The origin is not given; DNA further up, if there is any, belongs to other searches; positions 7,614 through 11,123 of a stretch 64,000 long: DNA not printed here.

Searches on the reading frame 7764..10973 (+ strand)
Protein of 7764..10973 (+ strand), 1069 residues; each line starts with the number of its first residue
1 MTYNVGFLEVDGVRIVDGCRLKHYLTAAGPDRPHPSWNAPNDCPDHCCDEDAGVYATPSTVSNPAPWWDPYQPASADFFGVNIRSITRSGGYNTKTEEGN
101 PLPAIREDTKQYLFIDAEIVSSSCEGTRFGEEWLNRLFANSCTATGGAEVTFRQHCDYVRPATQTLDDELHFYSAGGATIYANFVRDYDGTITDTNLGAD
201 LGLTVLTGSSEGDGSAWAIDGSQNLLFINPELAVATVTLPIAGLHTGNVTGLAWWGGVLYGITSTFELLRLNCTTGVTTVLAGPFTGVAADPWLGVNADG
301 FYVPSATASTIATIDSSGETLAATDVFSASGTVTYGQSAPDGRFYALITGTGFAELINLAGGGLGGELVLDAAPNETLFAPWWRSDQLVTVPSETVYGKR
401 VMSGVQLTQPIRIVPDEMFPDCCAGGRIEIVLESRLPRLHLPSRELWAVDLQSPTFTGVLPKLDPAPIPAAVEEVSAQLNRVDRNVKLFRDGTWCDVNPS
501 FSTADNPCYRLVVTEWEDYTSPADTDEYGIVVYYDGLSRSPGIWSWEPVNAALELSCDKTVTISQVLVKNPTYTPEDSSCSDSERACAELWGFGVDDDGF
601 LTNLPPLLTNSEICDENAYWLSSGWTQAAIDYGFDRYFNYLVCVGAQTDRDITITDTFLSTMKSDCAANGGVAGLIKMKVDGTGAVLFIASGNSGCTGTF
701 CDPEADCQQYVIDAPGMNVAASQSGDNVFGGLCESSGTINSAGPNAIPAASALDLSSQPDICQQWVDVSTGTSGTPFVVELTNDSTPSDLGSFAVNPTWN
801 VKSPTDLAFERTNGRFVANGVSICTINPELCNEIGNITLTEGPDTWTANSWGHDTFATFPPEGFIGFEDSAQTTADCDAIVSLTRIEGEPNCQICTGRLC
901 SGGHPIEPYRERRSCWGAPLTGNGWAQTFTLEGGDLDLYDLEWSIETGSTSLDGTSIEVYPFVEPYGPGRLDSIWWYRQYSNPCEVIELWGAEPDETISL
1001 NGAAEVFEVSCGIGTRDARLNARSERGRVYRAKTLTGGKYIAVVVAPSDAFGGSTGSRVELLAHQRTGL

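Call 17: search_protein_families(library=phrogs, max_evalue=0.001, proteins=[window:7764-10973:+])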
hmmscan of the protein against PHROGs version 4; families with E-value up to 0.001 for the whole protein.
window:7764-10973:+ (1069 aa): 1 family
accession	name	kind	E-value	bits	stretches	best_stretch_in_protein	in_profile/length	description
phrog_838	-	unknown function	5e-09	36.7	1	6-150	5-165/426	-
